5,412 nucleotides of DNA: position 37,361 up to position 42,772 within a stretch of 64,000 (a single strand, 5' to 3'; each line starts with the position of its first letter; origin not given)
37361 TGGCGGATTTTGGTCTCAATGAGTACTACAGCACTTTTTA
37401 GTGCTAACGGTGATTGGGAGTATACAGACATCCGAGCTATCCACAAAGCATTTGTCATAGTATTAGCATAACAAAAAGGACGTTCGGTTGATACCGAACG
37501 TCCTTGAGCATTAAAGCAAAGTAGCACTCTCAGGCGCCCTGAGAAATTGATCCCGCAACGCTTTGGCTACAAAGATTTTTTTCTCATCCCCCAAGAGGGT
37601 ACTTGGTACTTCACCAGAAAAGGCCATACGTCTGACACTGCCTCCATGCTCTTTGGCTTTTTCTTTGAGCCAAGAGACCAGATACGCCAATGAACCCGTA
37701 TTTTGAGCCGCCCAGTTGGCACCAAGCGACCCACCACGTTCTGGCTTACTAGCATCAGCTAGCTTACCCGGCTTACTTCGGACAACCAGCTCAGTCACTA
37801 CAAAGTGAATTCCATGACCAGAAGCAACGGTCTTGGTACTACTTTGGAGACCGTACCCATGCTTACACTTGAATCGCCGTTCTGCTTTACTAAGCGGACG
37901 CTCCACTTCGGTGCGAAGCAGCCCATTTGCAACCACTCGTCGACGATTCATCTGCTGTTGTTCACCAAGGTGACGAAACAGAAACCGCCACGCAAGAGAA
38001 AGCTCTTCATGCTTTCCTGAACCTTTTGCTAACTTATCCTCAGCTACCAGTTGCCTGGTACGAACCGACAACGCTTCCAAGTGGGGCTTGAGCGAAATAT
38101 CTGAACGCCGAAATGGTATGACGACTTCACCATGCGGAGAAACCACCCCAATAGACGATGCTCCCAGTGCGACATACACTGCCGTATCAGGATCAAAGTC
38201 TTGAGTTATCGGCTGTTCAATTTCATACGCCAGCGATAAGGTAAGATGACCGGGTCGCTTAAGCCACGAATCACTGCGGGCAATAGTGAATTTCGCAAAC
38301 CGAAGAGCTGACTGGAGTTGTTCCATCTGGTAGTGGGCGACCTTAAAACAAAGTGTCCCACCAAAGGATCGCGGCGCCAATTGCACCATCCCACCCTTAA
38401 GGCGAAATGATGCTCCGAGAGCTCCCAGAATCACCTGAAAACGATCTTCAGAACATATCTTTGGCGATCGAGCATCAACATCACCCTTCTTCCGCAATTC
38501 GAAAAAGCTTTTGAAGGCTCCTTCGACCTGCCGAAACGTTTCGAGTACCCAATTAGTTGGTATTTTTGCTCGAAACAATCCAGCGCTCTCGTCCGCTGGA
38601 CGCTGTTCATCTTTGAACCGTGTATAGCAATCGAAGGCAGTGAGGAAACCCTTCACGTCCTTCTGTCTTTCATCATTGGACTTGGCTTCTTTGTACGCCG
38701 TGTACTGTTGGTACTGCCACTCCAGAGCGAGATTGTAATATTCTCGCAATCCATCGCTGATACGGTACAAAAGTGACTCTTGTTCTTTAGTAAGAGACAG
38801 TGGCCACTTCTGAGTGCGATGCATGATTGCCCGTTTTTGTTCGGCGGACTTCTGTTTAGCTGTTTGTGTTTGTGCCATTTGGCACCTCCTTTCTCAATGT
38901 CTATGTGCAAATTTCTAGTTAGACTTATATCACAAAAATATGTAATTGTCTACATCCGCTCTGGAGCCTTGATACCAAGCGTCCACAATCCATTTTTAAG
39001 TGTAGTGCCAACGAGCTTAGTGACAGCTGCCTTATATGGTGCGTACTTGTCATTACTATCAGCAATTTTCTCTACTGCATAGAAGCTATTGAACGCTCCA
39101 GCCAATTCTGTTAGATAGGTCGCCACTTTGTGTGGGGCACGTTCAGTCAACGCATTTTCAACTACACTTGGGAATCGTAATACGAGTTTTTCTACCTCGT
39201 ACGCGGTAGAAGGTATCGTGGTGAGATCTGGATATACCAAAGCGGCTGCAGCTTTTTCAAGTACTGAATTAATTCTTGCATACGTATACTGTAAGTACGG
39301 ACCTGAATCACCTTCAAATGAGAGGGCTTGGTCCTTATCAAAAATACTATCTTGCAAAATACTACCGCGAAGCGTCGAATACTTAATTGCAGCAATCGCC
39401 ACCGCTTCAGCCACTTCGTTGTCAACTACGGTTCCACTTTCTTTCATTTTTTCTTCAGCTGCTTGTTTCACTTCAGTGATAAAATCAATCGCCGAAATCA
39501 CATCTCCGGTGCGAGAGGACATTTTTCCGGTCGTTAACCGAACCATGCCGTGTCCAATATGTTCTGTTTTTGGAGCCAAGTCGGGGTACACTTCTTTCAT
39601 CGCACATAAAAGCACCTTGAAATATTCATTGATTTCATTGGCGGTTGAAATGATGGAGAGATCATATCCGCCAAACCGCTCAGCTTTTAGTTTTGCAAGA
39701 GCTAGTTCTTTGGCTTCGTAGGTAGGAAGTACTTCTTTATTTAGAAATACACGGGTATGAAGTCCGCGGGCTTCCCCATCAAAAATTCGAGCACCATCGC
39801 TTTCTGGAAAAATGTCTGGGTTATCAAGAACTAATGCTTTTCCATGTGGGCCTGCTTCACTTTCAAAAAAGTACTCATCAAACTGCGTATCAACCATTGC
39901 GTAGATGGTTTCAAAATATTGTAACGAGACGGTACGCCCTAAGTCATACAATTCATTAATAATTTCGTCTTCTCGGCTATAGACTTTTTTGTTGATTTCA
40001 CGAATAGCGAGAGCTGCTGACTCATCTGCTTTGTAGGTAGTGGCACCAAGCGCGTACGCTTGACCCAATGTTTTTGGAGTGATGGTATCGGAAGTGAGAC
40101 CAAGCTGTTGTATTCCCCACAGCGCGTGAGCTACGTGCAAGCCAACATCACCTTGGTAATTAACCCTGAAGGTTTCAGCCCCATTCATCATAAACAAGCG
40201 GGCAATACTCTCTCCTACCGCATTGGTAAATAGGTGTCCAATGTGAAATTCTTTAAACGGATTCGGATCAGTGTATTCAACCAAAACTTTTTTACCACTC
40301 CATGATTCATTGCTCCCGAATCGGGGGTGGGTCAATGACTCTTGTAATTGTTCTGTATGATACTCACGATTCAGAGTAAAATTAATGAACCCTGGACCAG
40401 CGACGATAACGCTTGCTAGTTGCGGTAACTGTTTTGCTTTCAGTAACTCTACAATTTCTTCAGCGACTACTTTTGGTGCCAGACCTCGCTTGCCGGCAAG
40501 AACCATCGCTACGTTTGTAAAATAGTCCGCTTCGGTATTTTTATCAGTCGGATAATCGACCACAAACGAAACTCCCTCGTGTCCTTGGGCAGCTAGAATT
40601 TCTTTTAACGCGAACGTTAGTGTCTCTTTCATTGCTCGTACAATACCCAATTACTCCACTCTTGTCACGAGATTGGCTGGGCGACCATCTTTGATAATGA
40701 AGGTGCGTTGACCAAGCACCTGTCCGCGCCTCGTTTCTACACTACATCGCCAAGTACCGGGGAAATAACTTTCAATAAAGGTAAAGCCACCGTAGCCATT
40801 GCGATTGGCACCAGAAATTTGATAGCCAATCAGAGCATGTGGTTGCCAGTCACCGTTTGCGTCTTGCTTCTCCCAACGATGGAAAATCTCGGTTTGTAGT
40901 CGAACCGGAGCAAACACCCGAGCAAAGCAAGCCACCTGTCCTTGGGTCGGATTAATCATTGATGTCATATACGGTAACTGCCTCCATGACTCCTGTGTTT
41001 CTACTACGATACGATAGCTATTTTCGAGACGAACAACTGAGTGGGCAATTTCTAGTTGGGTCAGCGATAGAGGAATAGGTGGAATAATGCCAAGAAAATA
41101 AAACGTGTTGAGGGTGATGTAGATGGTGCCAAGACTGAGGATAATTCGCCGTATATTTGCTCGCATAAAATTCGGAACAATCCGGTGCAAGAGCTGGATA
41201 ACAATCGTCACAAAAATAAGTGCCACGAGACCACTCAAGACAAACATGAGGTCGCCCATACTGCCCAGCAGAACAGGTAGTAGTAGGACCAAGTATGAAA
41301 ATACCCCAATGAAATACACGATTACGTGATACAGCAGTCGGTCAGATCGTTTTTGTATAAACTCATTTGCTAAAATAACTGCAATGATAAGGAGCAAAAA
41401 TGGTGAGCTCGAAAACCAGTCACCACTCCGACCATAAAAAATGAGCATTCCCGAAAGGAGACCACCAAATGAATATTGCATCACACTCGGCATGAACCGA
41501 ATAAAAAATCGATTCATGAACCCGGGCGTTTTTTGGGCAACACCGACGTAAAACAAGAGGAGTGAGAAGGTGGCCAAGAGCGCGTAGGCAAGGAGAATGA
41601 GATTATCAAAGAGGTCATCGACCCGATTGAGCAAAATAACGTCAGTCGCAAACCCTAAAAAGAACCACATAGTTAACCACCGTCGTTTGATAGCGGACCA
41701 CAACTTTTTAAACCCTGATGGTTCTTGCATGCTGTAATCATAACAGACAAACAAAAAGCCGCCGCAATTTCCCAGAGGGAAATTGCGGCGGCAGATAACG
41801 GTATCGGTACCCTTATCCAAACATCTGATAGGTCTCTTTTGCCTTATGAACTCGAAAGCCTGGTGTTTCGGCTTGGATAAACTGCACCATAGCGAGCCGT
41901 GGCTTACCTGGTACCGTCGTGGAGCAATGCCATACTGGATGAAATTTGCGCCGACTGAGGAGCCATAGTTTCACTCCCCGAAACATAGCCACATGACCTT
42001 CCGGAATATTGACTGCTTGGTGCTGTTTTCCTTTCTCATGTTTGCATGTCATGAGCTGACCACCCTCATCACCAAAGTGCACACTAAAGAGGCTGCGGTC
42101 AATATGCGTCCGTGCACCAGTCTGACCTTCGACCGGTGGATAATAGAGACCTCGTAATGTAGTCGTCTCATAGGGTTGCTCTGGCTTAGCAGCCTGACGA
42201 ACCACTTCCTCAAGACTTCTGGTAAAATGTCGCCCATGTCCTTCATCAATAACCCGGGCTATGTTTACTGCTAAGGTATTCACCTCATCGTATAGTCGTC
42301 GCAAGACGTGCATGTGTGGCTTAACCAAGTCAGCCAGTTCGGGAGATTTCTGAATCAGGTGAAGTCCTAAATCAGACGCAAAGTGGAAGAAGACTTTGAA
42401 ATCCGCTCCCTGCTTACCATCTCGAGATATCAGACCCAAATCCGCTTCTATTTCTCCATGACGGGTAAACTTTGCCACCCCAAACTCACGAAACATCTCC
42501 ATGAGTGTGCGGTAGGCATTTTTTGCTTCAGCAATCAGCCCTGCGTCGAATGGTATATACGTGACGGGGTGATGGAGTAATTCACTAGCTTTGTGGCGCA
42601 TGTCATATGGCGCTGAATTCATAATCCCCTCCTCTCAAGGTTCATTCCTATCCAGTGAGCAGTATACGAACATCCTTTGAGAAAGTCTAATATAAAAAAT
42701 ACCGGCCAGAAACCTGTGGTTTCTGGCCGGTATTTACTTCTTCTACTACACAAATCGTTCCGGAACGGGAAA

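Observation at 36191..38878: Minimal CRISPR locus: nuclease-dead-looking TnpB/Cas12-like protein plus N-terminally truncated Cas1 plus a 4-spacer array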

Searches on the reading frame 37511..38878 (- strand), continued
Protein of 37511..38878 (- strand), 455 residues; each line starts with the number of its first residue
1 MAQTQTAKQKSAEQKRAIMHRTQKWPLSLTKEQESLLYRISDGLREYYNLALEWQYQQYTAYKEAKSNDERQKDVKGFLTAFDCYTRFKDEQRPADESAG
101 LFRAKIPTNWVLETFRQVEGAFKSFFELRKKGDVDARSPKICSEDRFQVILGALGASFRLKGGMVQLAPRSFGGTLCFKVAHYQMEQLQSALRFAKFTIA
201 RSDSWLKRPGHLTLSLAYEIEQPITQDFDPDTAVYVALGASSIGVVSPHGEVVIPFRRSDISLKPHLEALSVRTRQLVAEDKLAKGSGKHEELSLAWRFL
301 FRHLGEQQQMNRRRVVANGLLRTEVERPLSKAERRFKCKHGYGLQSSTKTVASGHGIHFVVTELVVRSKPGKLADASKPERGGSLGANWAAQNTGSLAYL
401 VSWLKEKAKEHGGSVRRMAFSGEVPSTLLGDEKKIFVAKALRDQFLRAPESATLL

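Call 39: find_related_loci(query=A1, collection=genome_contigs, flank=4000)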
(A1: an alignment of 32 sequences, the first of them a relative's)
Query A1 (455 aa) in genome_contigs; peptide patterns used: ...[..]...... (x = any residue, [..] = any of these).
45 stretches matched a pattern; 15 encode a relative of the query (tblastn E <= 1e-3); 15 distinct loci.
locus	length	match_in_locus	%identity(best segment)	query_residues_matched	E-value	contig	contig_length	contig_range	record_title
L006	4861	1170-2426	47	15-447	2e-109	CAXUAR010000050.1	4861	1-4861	MAG TPA_asm: uncultured bacterium isolate public_SRR14722149_metawrap_bin.2 genome assembly, contig: public_SRR14722149_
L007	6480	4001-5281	35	3-453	3e-68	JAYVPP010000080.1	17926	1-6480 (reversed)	MAG: Candidatus Kaiserbacteria bacterium isolate GL72_DN_metabinner_43 GL72_DN_metabinner_43_79, whole genome shotgun se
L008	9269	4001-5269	36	4-448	2e-65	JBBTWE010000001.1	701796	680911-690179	MAG: Patescibacteria group bacterium isolate H43-bin012_1 H43_bin012_1_000000000001, whole genome shotgun sequence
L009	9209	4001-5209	35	14-446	2e-61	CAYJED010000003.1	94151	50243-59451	MAG TPA_asm: uncultured Candidatus Saccharibacteria bacterium isolate ERP123247_co1_147 genome assembly, contig: NODE_97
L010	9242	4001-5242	34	5-452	2e-60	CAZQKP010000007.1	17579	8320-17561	MAG TPA_asm: uncultured Candidatus Saccharibacteria bacterium isolate SRP273308_co1_145 genome assembly, contig: NODE_35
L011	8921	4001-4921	39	104-446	3e-61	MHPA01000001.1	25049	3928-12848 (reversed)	MAG: Candidatus Staskawiczbacteria bacterium RIFCSPLOWO2_01_FULL_38_12b rifcsplowo2_01_scaffold_12327, whole genome shot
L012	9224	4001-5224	35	7-446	2e-56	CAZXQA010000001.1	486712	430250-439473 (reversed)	MAG TPA_asm: uncultured Candidatus Saccharibacteria bacterium isolate SRP292972_co1_93 genome assembly, contig: NODE_24_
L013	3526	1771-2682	34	106-448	4e-53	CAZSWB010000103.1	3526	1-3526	MAG TPA_asm: uncultured Candidatus Saccharibacteria bacterium isolate SRP319275_co1_141 genome assembly, contig: NODE_42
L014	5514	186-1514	32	12-446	2e-52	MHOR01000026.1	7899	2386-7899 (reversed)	MAG: Candidatus Staskawiczbacteria bacterium RIFCSPHIGHO2_02_FULL_34_10 rifcsphigho2_02_scaffold_37336, whole genome sho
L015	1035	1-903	38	113-446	7e-56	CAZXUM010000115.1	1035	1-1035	MAG TPA_asm: uncultured Candidatus Saccharibacteria bacterium isolate SRP128246_co1_334 genome assembly, contig: NODE_37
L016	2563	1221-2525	32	20-445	1e-50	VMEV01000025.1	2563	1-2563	MAG: Parcubacteria group bacterium Greene0416_36 Greene041636_scaffold_25789, whole genome shotgun sequence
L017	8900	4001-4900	36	107-446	3e-49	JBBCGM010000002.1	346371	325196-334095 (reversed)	MAG: Candidatus Moraniibacteriota bacterium isolate CoA_maxb_bin.113 s11024.ctg011046l, whole genome shotgun sequence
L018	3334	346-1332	35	56-417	1e-47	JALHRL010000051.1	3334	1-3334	MAG: Bacteroidia bacterium isolate maxbin.150 c_000000083922, whole genome shotgun sequence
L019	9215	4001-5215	35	14-447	1e-63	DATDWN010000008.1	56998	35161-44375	MAG TPA_asm: Candidatus Paceibacterota bacterium isolate SMAG_U8111 k141_1643743, whole genome shotgun sequence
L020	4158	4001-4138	65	356-401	8e-13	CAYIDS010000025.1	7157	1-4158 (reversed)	MAG TPA_asm: uncultured Candidatus Saccharimonas sp. isolate ERP119705_co18_46 genome assembly, contig: NODE_13876_lengt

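Call 63: find_related_loci(query=A1, collection=metagenome_contigs, flank=3000)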
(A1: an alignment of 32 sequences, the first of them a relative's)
Query A1 (455 aa) in metagenome_contigs; peptide patterns used: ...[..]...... (x = any residue, [..] = any of these).
76 stretches matched a pattern; 37 encode a relative of the query (tblastn E <= 1e-3); 37 distinct loci.
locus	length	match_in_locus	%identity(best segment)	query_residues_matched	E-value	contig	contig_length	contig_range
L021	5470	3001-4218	47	15-446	1e-105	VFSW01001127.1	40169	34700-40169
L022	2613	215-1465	43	9-446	4e-96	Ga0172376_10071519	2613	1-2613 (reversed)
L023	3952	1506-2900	39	15-447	3e-84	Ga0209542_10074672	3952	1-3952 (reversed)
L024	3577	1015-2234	48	15-452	1e-82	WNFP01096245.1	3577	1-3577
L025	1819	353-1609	39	3-446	2e-85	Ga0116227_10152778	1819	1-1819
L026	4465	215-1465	43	9-446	4e-93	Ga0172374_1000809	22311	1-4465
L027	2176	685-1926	38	14-448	9e-78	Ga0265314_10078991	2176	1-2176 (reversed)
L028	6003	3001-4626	43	9-448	2e-74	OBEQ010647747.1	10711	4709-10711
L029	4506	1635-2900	36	3-451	4e-71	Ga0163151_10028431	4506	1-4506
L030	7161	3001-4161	38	14-446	1e-67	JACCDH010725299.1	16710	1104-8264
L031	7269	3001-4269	36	4-448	4e-65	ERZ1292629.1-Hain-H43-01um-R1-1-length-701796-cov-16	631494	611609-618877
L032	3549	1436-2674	35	14-450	2e-64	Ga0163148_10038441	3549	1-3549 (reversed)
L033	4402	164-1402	35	14-450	3e-64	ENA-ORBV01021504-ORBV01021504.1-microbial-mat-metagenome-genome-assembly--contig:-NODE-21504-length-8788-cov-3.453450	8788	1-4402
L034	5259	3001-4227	35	7-446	2e-63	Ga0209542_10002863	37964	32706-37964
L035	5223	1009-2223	35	14-447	2e-63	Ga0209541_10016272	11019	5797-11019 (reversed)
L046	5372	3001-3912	36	106-446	5e-55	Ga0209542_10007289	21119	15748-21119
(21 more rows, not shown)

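Call 79: find_encoding_contigs(protein=P0077, flank=3000, max_places=4)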
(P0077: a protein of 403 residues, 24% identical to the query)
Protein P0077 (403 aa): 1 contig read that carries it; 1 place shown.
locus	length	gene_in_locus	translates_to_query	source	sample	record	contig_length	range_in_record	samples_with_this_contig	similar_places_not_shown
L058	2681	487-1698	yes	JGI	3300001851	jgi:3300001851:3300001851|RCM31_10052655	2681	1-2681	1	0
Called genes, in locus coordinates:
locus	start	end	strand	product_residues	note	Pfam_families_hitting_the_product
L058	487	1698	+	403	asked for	-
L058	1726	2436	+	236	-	PF01867:Cas_Cas1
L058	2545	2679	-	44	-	?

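Call 80: find_encoding_contigs(protein=P0079, flank=3000, max_places=4)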
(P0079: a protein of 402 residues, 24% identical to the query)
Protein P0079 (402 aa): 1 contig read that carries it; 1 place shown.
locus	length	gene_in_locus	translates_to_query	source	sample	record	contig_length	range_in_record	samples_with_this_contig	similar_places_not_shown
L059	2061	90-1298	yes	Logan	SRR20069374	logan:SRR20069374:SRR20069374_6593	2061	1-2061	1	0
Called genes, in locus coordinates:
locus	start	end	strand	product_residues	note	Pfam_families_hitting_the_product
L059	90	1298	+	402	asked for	-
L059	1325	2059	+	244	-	PF01867:Cas_Cas1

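Call 97: search_protein_families(library=pfam, proteins=[L046:1530-2447:-], max_evalue=0.001)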
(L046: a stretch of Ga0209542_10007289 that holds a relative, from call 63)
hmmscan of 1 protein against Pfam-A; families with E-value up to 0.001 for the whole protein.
L046:1530-2447:- (305 aa): 4 families
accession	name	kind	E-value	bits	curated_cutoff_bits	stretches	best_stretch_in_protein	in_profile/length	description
PF13683.12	rve_3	-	8e-19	67.6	26.5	1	234-298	2-67/67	Integrase core domain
PF00665.32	rve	-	3.3e-11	43.8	32.6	1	150-245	2-102/102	Integrase core domain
PF13565.12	HTH_32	-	2e-05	25.5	33.7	1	58-126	4-73/73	Homeodomain-like domain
PF13333.12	rve_2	-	9.6e-05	22.9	22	1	258-299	7-49/56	Integrase core domain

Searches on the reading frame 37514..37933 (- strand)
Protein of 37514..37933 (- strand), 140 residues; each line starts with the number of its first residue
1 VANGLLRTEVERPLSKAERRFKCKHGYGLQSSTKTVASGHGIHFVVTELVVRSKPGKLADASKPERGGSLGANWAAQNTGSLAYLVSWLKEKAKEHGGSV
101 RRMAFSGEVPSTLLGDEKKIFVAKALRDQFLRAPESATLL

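Call 104: search_solved_structures(query=A4, max_evalue=10, show_alignments=4)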
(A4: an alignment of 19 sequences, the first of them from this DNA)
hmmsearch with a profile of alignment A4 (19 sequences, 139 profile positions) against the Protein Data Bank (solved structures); distinct sequences matched with E-value up to 10: 0.

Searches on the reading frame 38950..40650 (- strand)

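Call 108: search_protein_families(library=pfam, proteins=[window:38950-40650:-], max_evalue=0.001)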
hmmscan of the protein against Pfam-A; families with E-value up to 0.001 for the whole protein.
window:38950-40650:- (566 aa): 3 families
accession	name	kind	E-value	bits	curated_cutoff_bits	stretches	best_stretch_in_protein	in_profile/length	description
PF00750.26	tRNA-synt_1d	-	2.7e-26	92.8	23.3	1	103-438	3-348/349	tRNA synthetases class I (R), catalytic domain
PF05746.21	DALR_1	-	1e-25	90.5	22.3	1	453-566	1-117/117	DALR anticodon binding domain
PF03485.21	Arg_tRNA_synt_N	-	3.7e-15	56.7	21.5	1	7-93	3-85/85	Arginyl tRNA synthetase N terminal domain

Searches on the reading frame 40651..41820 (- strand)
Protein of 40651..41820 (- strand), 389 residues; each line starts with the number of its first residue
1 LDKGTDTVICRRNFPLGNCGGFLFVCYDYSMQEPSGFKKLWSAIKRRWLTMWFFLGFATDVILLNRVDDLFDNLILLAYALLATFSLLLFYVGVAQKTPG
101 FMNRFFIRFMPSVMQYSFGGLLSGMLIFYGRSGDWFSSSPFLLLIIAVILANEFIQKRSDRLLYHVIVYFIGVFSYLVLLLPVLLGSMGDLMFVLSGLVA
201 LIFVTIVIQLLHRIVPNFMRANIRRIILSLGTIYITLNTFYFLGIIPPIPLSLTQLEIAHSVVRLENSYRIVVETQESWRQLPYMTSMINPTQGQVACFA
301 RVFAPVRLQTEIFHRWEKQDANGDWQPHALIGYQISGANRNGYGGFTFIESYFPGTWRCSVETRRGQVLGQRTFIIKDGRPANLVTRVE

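Call 108: search_protein_families(library=pfam, proteins=[window:40651-41820:-], max_evalue=0.001)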
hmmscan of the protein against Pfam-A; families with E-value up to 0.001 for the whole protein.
window:40651-41820:- (389 aa): 1 family
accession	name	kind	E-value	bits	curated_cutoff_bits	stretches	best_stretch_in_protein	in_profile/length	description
PF11141.13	DUF2914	-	7.5e-08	32.4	23.6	1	310-374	2-60/62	Protein of unknown function (DUF2914)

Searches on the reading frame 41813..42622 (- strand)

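Call 108: search_protein_families(library=pfam, proteins=[window:41813-42622:-], max_evalue=0.001)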
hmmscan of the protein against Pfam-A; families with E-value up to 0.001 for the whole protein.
window:41813-42622:- (269 aa): 1 family
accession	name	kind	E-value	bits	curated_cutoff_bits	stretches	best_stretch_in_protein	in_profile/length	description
PF03171.26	2OG-FeII_Oxy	-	1e-05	26.2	23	1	157-250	6-100/101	2OG-Fe(II) oxygenase superfamily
